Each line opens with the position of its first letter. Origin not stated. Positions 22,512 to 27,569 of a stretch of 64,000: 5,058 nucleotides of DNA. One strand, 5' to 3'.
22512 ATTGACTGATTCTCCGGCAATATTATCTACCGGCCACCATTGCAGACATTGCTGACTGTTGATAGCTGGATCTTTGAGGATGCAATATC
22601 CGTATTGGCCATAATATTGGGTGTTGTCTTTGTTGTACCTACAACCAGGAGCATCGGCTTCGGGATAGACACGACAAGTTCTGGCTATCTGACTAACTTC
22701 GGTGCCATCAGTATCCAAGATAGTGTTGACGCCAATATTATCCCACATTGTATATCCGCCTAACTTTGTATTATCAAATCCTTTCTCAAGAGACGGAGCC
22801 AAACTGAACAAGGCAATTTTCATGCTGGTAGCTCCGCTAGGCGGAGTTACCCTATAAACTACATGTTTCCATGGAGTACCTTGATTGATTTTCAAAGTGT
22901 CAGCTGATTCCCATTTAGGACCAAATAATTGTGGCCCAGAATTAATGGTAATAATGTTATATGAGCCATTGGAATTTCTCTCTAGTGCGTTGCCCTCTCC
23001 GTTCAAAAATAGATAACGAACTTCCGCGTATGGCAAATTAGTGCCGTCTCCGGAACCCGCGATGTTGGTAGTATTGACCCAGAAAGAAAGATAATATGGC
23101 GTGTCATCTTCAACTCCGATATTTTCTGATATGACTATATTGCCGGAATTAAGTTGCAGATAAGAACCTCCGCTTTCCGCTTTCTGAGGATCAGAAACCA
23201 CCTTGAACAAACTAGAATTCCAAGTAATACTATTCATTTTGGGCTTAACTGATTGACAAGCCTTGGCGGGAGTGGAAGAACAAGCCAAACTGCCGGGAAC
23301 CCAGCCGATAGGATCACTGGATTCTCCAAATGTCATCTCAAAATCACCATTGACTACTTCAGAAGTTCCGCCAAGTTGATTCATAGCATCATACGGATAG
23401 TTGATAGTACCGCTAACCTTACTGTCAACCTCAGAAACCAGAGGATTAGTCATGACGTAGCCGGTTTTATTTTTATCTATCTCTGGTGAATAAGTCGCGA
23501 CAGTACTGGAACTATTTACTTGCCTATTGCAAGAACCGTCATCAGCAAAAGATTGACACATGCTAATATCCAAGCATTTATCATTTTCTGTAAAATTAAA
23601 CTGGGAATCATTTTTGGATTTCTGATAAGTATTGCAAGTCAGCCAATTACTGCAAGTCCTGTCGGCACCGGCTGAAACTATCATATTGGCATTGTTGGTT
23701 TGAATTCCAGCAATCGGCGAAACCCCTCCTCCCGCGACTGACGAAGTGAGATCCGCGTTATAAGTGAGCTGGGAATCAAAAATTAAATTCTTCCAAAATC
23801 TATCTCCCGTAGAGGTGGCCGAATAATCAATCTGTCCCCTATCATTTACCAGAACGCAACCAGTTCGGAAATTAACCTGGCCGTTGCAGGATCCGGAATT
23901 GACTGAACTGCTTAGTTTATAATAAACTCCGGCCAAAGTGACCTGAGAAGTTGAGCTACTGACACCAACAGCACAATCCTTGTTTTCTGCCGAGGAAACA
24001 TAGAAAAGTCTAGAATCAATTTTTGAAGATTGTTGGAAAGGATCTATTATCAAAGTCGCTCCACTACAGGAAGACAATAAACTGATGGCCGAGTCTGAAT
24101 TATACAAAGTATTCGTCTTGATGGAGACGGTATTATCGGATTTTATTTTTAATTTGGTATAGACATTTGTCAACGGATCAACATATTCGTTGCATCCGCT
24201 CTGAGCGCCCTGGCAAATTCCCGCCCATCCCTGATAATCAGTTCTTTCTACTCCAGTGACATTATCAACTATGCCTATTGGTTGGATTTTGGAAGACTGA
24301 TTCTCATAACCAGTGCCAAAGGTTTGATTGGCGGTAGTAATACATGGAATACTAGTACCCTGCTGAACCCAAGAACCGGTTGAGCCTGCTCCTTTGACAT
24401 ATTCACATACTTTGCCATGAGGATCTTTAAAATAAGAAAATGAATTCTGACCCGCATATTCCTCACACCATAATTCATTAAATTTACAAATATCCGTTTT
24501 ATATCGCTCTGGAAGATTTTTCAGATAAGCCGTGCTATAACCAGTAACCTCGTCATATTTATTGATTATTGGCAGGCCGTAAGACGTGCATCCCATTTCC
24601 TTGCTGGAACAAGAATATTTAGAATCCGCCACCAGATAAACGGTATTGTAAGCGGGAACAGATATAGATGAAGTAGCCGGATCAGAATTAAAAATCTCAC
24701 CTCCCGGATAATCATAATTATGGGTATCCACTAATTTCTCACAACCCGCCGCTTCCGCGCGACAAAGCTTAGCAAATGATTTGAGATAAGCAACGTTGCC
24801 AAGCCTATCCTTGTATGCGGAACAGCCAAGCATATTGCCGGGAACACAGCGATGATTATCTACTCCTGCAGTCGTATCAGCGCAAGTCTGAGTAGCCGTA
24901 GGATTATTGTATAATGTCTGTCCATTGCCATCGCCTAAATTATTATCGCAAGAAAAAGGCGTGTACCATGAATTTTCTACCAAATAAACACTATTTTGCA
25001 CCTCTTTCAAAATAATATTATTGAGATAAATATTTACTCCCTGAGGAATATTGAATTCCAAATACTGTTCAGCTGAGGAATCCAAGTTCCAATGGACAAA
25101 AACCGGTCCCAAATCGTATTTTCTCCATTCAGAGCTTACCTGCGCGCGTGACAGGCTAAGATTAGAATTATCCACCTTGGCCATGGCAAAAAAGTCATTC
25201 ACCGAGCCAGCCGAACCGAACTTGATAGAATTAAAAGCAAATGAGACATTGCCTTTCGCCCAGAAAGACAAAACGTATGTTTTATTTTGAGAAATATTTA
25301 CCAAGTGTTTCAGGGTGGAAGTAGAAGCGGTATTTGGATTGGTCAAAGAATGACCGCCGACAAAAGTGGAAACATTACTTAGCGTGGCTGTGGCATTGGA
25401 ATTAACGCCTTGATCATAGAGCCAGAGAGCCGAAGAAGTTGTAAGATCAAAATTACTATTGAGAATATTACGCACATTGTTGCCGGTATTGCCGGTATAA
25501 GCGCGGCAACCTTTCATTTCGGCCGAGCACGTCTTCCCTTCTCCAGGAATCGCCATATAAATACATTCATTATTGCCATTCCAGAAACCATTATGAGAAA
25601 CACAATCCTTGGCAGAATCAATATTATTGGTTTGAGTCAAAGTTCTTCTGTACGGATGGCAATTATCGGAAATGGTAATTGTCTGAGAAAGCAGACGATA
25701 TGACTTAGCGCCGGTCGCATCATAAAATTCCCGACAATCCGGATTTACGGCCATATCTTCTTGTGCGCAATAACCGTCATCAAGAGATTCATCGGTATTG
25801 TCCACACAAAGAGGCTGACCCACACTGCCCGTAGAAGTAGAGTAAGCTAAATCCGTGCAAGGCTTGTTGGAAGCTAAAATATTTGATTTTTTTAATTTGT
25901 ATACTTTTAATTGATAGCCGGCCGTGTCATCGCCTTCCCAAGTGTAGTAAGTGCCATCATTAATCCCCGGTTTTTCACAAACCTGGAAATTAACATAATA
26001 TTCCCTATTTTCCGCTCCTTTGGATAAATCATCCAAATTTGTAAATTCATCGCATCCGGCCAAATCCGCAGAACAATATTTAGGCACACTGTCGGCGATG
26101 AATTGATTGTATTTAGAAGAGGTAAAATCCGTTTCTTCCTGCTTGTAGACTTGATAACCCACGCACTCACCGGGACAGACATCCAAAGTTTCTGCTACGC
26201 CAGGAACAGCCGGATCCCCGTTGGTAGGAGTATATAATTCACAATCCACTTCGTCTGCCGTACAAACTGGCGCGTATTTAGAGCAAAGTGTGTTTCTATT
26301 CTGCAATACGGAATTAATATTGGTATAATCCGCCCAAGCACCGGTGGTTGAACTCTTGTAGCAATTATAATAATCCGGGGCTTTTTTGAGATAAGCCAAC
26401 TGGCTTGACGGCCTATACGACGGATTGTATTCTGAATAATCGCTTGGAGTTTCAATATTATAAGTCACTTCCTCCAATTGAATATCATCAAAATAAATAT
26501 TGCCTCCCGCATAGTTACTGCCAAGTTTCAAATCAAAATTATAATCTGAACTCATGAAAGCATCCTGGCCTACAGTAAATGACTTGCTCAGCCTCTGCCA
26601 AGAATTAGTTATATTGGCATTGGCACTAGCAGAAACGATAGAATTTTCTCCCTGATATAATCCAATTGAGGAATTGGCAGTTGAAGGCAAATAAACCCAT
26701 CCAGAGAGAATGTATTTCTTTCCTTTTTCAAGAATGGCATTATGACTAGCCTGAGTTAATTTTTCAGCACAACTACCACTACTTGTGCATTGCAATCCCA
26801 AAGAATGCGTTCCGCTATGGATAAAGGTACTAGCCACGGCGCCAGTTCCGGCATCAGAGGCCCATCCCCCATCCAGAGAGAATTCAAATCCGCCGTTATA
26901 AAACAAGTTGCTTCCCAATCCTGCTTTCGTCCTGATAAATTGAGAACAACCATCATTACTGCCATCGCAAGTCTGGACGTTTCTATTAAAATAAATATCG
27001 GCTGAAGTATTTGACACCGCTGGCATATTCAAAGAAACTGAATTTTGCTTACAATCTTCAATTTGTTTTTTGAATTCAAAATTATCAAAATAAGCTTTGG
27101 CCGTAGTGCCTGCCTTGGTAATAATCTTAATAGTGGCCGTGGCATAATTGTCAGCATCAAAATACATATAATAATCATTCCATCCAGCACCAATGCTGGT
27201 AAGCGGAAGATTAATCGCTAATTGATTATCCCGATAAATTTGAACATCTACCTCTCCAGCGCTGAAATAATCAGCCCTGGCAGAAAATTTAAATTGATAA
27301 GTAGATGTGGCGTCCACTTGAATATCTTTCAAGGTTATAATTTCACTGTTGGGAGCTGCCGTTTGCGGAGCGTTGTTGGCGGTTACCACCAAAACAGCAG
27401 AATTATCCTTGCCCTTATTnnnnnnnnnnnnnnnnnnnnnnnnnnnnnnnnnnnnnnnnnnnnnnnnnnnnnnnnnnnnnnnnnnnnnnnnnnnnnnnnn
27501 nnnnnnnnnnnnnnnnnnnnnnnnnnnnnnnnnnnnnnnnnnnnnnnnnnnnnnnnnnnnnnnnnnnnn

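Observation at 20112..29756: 3214-aa cysteine-rich giant surface protein with CBM-like domains and a recurrent GCxx(Y/F) module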

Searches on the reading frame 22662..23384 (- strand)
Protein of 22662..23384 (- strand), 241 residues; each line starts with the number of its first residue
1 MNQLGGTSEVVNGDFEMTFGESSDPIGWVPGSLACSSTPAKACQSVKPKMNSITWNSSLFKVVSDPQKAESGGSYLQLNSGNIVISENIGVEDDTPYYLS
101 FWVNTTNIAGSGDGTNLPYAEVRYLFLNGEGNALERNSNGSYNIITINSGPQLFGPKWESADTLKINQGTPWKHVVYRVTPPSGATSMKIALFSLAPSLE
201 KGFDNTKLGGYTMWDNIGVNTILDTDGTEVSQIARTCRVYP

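Call 34: search_protein_families(library=pfam, proteins=[window:22662-23384:-], max_evalue=5)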
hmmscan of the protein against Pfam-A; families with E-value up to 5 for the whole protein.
window:22662-23384:- (241 aa): 0 families

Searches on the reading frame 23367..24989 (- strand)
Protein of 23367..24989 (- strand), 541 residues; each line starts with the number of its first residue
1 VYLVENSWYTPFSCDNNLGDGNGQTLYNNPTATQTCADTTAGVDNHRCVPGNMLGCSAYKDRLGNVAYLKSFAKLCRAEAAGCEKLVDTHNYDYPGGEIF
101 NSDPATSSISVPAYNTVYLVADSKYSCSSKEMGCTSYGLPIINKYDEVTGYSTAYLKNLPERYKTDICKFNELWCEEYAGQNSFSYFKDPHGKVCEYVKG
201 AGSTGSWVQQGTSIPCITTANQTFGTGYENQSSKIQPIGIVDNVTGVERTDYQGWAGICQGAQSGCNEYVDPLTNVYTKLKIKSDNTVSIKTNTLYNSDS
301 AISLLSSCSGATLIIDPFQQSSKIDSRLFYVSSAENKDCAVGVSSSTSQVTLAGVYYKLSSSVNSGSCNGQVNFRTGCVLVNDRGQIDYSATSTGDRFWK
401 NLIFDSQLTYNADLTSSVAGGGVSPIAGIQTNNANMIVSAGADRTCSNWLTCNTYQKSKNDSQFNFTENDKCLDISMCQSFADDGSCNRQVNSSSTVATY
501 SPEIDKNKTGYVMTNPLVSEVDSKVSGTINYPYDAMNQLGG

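Call 34: search_protein_families(library=pfam, proteins=[window:23367-24989:-], max_evalue=5)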
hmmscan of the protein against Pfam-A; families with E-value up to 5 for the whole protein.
window:23367-24989:- (541 aa): 1 family
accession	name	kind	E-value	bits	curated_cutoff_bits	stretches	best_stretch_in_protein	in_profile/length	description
PF25305.1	Ig_PDGFR_d4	-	3.6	8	27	0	448-498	31-82/140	Platelet-derived growth factor receptor Ig-like domain 4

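Call 59: search_solved_structures(query=A6, max_evalue=10)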
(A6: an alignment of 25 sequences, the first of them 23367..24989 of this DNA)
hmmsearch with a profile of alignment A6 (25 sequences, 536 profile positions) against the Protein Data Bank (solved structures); distinct sequences matched with E-value up to 10: 1.
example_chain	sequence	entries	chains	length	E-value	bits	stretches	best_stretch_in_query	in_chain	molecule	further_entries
2gm3_A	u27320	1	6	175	1.4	11.1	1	35-75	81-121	unknown protein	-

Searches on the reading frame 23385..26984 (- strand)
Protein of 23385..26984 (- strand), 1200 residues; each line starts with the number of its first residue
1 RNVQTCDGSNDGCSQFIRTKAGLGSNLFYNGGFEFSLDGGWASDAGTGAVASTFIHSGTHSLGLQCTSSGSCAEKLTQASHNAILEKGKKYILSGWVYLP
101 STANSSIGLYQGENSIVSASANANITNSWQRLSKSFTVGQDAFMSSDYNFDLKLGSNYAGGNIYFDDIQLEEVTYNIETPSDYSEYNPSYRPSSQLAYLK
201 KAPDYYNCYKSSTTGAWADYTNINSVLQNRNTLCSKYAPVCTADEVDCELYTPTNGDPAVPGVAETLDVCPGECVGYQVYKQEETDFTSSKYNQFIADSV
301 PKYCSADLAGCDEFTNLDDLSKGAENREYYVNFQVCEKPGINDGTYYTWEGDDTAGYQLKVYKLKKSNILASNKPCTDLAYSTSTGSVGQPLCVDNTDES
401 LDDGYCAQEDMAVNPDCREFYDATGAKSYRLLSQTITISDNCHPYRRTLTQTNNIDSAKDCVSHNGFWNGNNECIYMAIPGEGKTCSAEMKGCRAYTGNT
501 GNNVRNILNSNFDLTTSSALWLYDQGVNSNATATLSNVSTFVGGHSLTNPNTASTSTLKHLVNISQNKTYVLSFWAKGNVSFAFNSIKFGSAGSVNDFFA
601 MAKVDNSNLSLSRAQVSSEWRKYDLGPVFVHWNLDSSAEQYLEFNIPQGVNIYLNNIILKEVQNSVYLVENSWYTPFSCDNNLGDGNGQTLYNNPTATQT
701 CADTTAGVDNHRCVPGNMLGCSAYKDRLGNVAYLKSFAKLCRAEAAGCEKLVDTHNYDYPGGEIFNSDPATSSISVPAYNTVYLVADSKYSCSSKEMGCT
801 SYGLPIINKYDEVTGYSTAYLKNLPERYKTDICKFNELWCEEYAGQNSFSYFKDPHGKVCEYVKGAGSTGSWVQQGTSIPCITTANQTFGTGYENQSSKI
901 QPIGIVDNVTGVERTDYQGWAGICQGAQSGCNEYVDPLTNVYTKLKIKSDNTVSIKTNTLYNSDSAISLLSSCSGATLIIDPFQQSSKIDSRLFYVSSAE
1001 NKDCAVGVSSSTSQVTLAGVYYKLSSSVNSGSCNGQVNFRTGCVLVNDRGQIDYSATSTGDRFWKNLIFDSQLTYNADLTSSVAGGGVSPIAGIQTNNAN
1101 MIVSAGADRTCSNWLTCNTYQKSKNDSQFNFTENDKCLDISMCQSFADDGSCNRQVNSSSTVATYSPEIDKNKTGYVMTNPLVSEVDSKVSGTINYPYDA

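Call 42: predict_structure(alignment_id=A3)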
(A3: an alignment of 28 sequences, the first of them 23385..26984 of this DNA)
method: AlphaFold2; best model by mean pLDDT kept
length: 1200 residues; sequences in the alignment: 28
mean_pLDDT: 69.8   pTM: 0.46
mean pLDDT of the five models: 69.8, 69.1, 62.6, 62.3, 55.7
residues with pLDDT >= 90: 121; 70-90: 603; 50-70: 244; < 50: 232
segments of 3 or more residues with pLDDT < 50: 278-306, 319-325, 384-387, 487-503, 603-611, 664-673, 855-861, 866-868, 882-931, 982-989, 1053-1062, 1094-1099, 1107-1113, 1125-1131, 1148-1150, 1157-1200
pLDDT, mean of each block of 10 residues (from residue 1): 76 93 89 81 81 89 84 74 73 90 77 73 71 83 59 82 90 84 90 93 88 86 88 91 90 78 82 61 31 30 44 71 57 84 86 77 83 79 56 76 83 86 87 88 83 83 80 84 59 32 63 64 67 79 80 73 78 88 89 79 44 77 77 76 88 87 42 61 81 81 79 72 85 84 90 91 74 81 92 87 72 74 86 69 76 57 51 55 35 30 33 34 34 62 55 71 75 68 48 66 74 68 64 75 70 47 51 71 67 51 56 53 50 53 52 48 32 28 35 32
secondary structure, 60 per line:
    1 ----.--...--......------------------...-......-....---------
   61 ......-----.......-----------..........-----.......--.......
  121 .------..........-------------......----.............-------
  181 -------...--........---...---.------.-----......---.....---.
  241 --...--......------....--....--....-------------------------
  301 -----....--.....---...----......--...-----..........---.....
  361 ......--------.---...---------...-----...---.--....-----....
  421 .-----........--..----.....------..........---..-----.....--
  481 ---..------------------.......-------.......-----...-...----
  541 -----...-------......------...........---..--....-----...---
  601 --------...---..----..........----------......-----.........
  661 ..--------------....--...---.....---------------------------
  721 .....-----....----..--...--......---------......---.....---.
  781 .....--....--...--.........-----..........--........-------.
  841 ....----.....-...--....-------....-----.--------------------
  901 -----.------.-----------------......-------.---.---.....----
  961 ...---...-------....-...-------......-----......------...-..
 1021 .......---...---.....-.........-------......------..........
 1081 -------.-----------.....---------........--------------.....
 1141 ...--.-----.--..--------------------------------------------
elements in order (helices of 4 or more, strands of 3 or more residues): E13-18 E41-46 E48-51 E61-66 E72-78 E90-99 E105-111 E114-121 E128-137 E151-156 E161-173 E196-200 H223-228 H232-236 E248-253 E260-263 H306-309 E312-316 E327-332 E335-337 E343-352 E356-366 E379-381 E391-393 H408-411 E417-421 E427-431 E443-447 H454-463 E474-478 E504-510 E521-524 E530-532 E534-536 E546-548 E556-561 E568-578 E586-589 E621-630 E641-646 E652-662 H677-680 H689-693 E721-725 E731-734 E748-753 E763-768 E772-776 E780-785 E799-807 E813-822 H825-831 E840-844 E849-853 E860-863 E871-874 E931-936 E952-956 E961-963 E967-969 E977-980 E992-997 E1003-1008 E1015-1017 E1019-1024 E1043-1048 H1059-1064 H1071-1080 E1100-1104 E1114-1121 E1136-1143

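Call 69: fold_search(model_id=the predicted structure, library=pdb)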
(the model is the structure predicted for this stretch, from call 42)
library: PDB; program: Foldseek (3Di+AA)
matches with E <= 10: 1619; with E <= 0.001: 158
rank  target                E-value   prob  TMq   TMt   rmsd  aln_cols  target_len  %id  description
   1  8w7n                  3.8e-09  1.00  0.10  0.11  32.6       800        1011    9  Crystal structure of the in-cell Cry1Aa purified from Bacillus thuringiensis (released 2024-03-06)
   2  9h99                  4.5e-09  1.00  0.08  0.10  35.5       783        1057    9  Native structure of the full-length pesticidal protein Cry1Ca18 at pH7, from crystals formed in vivo (released 2025-11-12)
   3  3a7q_A                7.4e-09  1.00  0.09  0.15  30.1       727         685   10  Structural basis for specific recognition of reelin by its receptors (released 2010-03-23)
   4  9qxq                  1.2e-08  1.00  0.08  0.09  35.9       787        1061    9  native structure of full-length pesticidal protein Cry1Ca18 at pH9, from crystals formed in vivo (released 2026-02-11)
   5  4w8j                  1.5e-08  1.00  0.10  0.11  32.1       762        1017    9  Structure of the full-length insecticidal protein Cry1Ac reveals intriguing details of toxin packaging into in vivo form (released 2014-09-17)
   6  6a48                  1.1e-07  1.00  0.10  0.16  30.7       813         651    9  Crystal structure of reelin N-terminal region (released 2019-06-19)
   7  9h9a                  1.4e-07  0.99  0.09  0.09  35.0       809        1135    9  native structure of the full-length pesticidal protein Cry8Ba2, from crystals formed in vivo (form 1) (released 2025-12-03)
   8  9vqm_D                1.7e-07  1.00  0.09  0.13  38.0       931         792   10  Cryo-EM structure of Elapor1WT in tetrameric form (released 2025-07-23)
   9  2zew_A                3.2e-07  1.00  0.10  0.71   4.2       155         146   22  Family 16 Cabohydrate Binding Domain Module 1 (released 2008-03-04)
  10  2zey_A                3.4e-07  1.00  0.10  0.72   4.2       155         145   21  Family 16 carbohydrate binding module (released 2008-03-04)
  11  3oeb_A                5.6e-07  1.00  0.10  0.73   4.1       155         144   22  Crystal structure of the Q121E mutant of C.polysaccharolyticus CBM16-1 bound to mannopentaose (released 2010-08-25)
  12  8xmz_A                5.9e-07  1.00  0.09  0.67   3.7       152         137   20  Crystal structure of a novel porphyran-binding carbohydrate binding module (released 2024-01-17)
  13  8a19_A                5.9e-07  1.00  0.10  0.09  31.8       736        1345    8  Structure of a leucinostatin derivative determined by host lattice display : L1E4V1 construct (released 2022-12-07)
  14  3oea_A                6.2e-07  1.00  0.10  0.74   3.8       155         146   22  Crystal structure of the Q121E mutants of C.polysaccharolyticus CBM16-1 bound to cellopentaose (released 2010-08-25)
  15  5w6h_A                6.2e-07  1.00  0.11  0.18   4.2       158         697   18  Crystal structure of Bacteriophage CBA120 tailspike protein 4 enzymatically active domain (TSP4dN, orf213) (released 2018-10-24)
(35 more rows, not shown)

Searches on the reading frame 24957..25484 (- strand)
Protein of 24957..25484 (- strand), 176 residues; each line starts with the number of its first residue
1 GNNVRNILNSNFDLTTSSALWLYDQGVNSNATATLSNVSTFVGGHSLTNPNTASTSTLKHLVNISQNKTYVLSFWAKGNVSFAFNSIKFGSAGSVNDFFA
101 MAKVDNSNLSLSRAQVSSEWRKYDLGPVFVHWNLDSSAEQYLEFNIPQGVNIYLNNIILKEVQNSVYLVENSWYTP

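Call 34: search_protein_families(library=pfam, proteins=[window:24957-25484:-], max_evalue=5)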
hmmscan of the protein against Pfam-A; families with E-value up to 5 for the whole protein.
window:24957-25484:- (176 aa): 2 families
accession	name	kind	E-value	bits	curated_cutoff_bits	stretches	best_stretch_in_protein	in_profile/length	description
PF02018.23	CBM_4_9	-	0.016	16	25.9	1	7-81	4-76/136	Carbohydrate binding domain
PF24306.1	THSD1_N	-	0.3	11.3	27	1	33-108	10-85/100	THSD1 N-terminal domain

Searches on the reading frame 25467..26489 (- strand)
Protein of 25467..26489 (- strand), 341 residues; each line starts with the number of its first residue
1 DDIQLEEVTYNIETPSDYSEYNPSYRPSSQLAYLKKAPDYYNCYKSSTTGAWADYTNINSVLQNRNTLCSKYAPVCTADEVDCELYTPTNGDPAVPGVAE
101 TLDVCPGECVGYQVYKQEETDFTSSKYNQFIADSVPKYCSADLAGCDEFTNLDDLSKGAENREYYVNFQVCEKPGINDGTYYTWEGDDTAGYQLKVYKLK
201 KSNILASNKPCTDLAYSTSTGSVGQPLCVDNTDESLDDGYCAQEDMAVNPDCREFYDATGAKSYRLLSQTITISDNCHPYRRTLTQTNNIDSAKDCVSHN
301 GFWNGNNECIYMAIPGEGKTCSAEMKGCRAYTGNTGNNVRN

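Call 34: search_protein_families(library=pfam, proteins=[window:25467-26489:-], max_evalue=5)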
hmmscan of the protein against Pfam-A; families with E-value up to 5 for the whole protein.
window:25467-26489:- (341 aa): 0 families

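Call 58: search_solved_structures(query=A5, max_evalue=10)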
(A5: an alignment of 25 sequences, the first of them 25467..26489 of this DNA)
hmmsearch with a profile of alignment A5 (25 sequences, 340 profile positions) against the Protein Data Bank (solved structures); distinct sequences matched with E-value up to 10: 0.

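Call 75: search_protein_representatives(alignment_id=A7)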
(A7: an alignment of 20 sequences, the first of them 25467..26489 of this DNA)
Query: 20 sequences, 337 profile positions. Proteins with E-value up to 0.001 (for the whole library): 1155; up to 1e-10: 1134; up to 1e-30: 1050. The best 150 are listed.
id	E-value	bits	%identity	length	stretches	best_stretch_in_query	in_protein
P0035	2.0e-142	491.0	-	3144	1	1-337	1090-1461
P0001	6.3e-140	482.8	-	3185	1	1-337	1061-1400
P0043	2.8e-139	480.7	-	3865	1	1-337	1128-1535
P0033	1.6e-137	474.9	-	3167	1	1-337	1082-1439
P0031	4.1e-137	473.6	-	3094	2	1-335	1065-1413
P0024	1.1e-136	472.2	-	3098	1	2-337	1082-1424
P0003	3.4e-136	470.5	-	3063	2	1-337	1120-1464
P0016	9.3e-136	469.1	-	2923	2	1-337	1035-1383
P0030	7.2e-135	466.2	-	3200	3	1-337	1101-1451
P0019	1.2e-133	462.2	-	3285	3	1-337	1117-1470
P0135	3.6e-133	460.6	-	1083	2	1-335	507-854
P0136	1.1e-131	455.7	-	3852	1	1-337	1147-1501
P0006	2.0e-130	451.6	-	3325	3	1-337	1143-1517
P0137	3.5e-130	450.8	-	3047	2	14-337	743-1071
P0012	3.1e-129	447.7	-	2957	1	1-337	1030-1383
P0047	3.3e-97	342.4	-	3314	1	1-336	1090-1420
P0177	2.2e-91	323.2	-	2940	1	1-337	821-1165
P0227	2.8e-86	306.5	-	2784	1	14-337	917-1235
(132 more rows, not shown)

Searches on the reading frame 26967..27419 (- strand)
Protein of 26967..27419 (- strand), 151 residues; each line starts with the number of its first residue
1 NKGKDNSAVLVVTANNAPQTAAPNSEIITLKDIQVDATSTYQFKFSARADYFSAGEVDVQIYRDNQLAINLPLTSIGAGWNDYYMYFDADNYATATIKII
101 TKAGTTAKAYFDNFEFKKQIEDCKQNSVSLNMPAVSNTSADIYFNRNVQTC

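Call 34: search_protein_families(library=pfam, proteins=[window:26967-27419:-], max_evalue=5)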
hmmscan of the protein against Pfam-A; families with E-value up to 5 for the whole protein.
window:26967-27419:- (151 aa): 4 families
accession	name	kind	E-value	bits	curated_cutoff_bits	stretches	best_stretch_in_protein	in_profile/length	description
PF02018.23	CBM_4_9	-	0.014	16.2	25.9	1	23-65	47-89/136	Carbohydrate binding domain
PF20162.4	Etd1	-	0.019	15.9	27.5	1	87-143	30-88/98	Septation protein etd1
PF03422.21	CBM_6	-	0.019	15.7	28.9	1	25-116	31-123/125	Carbohydrate binding module (family 6)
PF18482.7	Pih1_fungal_CS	-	0.074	14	23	1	32-83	25-75/90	Fungal Pih1 CS domain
